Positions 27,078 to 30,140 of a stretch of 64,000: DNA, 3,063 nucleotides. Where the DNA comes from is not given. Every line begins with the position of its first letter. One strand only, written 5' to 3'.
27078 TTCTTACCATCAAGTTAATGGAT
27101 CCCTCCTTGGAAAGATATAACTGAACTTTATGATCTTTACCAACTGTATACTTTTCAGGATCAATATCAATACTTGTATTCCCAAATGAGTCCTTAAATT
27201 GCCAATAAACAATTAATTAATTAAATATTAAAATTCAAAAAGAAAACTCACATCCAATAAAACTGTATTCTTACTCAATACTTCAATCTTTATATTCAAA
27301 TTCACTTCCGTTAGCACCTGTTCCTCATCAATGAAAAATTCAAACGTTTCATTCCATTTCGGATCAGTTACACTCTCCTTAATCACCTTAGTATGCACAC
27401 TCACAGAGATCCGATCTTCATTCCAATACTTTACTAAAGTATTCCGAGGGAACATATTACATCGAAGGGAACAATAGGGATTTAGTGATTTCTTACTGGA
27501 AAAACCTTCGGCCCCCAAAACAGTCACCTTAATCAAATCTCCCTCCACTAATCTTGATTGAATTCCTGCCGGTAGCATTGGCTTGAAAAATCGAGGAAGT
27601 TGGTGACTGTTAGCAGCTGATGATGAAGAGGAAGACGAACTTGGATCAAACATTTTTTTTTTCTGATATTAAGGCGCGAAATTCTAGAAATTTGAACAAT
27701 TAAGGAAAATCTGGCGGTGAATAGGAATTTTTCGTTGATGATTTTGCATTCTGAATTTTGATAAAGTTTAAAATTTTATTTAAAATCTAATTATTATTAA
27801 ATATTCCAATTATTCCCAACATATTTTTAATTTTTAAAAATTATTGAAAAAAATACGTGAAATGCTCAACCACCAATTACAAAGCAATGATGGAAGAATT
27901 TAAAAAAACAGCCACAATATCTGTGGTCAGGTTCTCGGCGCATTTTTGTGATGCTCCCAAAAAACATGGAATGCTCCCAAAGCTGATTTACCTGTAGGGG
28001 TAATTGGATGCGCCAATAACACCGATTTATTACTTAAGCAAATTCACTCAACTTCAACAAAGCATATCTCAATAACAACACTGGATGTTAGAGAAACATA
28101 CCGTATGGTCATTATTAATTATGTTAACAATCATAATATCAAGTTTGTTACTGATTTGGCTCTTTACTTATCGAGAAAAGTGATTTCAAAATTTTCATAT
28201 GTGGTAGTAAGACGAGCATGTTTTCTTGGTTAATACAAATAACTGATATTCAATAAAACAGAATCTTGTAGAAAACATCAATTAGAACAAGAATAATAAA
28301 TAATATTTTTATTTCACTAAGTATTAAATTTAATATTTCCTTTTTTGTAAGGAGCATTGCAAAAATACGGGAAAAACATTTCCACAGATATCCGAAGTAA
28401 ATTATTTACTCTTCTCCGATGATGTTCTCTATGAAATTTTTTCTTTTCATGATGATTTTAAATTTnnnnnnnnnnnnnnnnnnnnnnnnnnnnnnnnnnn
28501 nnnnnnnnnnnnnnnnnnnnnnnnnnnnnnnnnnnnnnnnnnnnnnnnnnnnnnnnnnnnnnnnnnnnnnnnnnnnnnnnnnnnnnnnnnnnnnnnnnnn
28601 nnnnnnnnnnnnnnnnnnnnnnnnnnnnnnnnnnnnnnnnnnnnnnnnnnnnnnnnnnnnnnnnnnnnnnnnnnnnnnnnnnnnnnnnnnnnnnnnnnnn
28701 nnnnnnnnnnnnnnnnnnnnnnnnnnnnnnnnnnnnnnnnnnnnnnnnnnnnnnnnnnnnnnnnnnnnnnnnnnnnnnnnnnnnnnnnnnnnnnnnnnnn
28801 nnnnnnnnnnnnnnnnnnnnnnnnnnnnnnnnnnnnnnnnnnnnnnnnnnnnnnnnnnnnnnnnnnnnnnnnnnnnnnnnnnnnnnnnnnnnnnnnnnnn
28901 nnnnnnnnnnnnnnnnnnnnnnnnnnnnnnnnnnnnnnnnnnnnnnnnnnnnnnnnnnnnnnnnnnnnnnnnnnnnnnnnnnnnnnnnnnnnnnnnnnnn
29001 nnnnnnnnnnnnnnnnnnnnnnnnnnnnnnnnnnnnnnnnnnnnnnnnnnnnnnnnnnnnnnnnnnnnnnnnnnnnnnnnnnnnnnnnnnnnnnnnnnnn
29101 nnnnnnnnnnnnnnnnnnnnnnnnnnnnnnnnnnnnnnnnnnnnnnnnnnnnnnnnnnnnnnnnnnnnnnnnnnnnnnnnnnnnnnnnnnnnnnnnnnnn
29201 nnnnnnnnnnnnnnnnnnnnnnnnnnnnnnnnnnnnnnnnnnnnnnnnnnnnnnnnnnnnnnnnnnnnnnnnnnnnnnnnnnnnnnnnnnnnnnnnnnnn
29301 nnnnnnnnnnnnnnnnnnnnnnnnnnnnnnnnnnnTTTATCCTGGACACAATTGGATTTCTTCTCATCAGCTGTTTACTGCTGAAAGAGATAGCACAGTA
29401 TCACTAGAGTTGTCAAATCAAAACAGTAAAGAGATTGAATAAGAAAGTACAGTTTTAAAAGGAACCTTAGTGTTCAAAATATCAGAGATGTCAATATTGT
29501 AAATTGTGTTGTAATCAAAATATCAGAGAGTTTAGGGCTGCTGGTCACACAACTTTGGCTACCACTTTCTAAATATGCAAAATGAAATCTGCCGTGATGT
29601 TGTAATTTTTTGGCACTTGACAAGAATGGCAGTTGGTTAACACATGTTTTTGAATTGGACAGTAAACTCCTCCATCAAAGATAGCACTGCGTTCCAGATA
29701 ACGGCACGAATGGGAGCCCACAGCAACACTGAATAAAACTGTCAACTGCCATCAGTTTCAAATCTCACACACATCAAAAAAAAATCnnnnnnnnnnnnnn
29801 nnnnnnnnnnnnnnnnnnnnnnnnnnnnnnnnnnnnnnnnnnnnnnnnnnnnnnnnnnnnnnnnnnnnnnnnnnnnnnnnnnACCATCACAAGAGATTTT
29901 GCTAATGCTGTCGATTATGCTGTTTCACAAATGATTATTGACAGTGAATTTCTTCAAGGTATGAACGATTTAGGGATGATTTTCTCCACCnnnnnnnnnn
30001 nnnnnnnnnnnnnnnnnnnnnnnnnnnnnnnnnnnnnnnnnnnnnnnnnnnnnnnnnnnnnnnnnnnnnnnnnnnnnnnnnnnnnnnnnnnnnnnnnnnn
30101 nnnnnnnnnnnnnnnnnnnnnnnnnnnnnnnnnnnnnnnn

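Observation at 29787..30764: Orphan GPI-anchored periplasmic-binding-protein-type ligand-binding domain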

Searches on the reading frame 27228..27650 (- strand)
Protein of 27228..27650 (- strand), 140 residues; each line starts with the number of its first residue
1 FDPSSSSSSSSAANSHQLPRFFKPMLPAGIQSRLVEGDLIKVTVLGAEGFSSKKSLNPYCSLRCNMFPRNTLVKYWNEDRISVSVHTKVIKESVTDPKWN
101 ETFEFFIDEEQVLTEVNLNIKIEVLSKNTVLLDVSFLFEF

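Call 81: search_protein_families(library=pfam, proteins=[window:27228-27650:-], max_evalue=0.001)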
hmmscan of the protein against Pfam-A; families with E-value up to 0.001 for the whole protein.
window:27228-27650:- (140 aa): 1 family
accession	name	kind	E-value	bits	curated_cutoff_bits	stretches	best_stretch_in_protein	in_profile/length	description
PF00168.36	C2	-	1.2e-07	32.3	22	1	40-130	3-76/104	C2 domain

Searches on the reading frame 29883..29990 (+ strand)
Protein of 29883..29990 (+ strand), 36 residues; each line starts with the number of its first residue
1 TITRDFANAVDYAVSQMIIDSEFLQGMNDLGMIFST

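Call 40: search_solved_structures(query=A3, max_evalue=10, show_alignments=3)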
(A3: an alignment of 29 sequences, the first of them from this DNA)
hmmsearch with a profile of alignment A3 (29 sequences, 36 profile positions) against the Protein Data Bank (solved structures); distinct sequences matched with E-value up to 10: 21.
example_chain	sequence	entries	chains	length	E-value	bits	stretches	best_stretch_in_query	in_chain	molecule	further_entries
6h30_A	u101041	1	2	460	4.2e-06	29.5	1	3-32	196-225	Glutamine ABC transporter permease and substrate binding protein protein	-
8b5d_A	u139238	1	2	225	0.00016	24.5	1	3-32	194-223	ABC transporter permease subunit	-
8b5e_A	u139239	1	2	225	0.00016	24.5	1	3-32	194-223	ABC transporter permease subunit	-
6fxg_A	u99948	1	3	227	0.00016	24.4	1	3-32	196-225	Amino acid ABC transporter membrane protein PAAT family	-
4kpt_A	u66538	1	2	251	0.00021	24.1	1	3-32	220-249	Glutamine ABC transporter permease and substrate binding protein protein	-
4la9_A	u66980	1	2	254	0.00021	24.1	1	3-32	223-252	Glutamine ABC transporter permease and substrate binding protein protein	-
5eyf_A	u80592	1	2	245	0.00071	22.4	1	4-31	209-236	Glutamate ABC superfamily ATP binding cassette transporter, binding protein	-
3vv5_A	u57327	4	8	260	0.0043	19.9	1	2-34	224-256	Amino acid ABC transporter, binding protein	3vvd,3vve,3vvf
3jqh_A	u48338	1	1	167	0.0091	18.9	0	12-30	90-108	C-type lectin domain family 4 member M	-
4zv1_A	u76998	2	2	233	0.014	18.4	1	3-31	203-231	AncQR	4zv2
2pvu_A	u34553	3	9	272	0.016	18.1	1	10-32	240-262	ArtJ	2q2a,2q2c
4ohn_A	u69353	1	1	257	0.017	18.1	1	10-34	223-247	ABC transporter substrate-binding protein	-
1hpb_P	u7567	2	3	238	0.11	15.5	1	3-31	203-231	HISTIDINE-BINDING PROTEIN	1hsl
2m8c_A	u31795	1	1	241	0.11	15.5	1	3-31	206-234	Cationic amino acid ABC transporter, periplasmic binding protein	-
4oen_A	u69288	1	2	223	0.12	15.3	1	9-30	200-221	Second substrate binding domain of putative amino acid ABC transporter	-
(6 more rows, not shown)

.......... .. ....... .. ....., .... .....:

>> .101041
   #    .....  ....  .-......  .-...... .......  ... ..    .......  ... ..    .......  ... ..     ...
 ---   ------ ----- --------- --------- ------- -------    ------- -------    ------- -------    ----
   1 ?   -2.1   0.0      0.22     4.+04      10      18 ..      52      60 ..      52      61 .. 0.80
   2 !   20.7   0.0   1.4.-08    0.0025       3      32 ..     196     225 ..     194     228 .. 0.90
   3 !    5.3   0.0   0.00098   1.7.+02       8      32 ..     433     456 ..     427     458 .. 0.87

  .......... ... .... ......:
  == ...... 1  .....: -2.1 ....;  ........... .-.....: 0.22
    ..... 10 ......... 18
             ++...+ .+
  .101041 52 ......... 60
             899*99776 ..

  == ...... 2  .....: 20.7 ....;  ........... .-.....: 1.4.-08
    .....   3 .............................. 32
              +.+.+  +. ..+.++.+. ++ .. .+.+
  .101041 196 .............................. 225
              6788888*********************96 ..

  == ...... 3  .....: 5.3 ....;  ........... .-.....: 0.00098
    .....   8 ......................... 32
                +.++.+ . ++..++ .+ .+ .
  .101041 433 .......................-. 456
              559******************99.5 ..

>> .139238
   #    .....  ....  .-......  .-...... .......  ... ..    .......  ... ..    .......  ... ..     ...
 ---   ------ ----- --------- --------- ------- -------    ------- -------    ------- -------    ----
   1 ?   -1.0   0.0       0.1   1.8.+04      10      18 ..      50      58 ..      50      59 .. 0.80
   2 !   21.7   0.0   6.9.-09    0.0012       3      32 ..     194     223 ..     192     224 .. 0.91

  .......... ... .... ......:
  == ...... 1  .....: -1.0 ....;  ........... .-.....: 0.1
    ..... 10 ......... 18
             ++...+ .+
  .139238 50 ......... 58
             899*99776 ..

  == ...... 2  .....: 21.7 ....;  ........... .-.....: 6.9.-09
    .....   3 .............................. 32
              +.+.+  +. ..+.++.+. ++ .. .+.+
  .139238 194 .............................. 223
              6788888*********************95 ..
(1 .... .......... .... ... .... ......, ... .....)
